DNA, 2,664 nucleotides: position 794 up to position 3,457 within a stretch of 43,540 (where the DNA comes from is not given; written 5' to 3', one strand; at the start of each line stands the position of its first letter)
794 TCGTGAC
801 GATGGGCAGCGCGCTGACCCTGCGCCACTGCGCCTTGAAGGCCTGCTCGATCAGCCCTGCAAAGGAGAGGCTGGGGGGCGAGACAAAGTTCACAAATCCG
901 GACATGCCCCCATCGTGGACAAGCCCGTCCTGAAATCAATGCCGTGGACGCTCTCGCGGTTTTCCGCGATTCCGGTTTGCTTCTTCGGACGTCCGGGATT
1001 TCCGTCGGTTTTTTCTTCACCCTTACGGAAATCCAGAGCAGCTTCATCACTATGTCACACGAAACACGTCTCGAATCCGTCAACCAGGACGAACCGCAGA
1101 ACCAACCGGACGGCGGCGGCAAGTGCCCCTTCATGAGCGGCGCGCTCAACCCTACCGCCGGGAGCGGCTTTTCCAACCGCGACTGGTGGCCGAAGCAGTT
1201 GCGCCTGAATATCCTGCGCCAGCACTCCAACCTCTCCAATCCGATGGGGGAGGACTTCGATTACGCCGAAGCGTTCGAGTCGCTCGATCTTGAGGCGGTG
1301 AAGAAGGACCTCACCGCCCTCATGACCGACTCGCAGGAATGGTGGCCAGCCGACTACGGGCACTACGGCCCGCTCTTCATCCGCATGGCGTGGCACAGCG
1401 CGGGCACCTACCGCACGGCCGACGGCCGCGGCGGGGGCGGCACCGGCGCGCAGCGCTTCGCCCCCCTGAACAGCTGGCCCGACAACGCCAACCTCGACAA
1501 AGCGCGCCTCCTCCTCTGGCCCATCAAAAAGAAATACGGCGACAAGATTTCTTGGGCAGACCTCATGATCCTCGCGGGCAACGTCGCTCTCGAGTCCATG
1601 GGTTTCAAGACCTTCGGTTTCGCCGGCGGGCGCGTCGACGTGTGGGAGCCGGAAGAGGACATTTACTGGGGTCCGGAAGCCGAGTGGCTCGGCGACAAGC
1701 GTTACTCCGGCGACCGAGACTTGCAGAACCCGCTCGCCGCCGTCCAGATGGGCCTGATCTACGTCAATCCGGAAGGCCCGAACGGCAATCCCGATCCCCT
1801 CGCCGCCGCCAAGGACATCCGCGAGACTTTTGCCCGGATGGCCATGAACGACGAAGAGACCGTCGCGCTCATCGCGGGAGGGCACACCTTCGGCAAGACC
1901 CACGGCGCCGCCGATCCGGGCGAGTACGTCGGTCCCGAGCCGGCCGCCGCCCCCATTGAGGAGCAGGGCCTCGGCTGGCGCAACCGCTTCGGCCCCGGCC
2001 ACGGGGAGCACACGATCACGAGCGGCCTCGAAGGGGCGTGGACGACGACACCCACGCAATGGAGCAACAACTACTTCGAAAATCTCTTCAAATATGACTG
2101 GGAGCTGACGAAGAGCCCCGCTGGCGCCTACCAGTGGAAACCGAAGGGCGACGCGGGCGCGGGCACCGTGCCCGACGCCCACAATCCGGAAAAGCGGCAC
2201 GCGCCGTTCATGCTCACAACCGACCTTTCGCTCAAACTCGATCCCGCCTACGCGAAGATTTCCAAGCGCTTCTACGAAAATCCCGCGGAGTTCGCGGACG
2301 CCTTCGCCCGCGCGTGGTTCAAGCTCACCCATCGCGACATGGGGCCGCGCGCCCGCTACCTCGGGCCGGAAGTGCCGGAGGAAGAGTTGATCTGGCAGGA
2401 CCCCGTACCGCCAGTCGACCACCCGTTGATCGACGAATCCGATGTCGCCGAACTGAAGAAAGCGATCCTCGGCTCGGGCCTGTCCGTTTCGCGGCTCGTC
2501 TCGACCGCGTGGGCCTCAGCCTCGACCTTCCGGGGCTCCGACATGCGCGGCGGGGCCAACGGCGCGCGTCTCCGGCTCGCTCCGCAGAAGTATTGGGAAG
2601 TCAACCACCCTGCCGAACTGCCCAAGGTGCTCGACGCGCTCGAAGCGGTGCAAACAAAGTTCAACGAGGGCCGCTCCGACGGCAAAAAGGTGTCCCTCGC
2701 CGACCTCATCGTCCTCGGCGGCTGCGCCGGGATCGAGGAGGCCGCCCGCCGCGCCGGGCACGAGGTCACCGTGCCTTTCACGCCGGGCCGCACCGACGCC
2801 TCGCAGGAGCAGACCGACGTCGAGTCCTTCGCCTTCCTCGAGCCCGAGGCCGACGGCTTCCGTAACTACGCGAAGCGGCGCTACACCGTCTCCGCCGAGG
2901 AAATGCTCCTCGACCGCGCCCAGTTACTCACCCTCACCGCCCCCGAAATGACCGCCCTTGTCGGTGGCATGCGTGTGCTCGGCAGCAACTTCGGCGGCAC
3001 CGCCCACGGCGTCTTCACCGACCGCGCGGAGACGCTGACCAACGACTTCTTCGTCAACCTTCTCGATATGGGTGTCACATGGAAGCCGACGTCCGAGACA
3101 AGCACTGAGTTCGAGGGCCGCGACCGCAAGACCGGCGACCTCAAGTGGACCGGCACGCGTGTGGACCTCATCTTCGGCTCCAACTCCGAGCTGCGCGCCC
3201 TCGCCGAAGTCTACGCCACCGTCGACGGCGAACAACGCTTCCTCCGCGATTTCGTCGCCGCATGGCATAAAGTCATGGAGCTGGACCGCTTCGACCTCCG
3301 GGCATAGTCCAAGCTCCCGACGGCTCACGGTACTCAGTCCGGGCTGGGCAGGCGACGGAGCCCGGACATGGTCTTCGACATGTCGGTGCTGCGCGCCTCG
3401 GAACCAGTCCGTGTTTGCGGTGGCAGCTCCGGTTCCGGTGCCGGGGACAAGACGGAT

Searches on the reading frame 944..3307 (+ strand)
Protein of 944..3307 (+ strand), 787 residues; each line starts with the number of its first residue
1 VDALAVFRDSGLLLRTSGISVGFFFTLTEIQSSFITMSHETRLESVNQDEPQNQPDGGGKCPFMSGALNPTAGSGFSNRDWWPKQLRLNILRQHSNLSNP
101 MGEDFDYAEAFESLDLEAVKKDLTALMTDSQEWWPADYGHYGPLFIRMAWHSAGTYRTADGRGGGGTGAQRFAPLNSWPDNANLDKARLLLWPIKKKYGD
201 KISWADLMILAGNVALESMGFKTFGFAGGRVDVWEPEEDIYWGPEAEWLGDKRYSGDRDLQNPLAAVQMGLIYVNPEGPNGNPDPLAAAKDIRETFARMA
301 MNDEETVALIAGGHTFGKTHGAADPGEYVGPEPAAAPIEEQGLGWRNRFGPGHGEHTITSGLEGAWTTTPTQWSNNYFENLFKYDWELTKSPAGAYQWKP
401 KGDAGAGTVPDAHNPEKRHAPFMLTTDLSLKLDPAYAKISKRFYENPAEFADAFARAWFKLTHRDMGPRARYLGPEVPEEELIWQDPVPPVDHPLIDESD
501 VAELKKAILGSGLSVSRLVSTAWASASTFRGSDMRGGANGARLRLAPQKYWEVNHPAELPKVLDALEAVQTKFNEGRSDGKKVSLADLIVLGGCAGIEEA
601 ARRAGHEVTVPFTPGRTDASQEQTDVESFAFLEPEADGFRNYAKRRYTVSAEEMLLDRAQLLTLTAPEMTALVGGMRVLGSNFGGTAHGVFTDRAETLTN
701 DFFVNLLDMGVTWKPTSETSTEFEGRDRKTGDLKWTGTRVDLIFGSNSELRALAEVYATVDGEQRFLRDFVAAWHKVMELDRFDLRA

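Call 44: search_protein_families(library=pfam, proteins=[window:944-3307:+], max_evalue=0.001)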
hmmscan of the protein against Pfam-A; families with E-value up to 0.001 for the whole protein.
window:944-3307:+ (787 aa): 1 family
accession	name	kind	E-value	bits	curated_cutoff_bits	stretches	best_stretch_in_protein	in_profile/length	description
PF00141.28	peroxidase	-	4e-74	249.8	27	2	136-446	11-237/237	Peroxidase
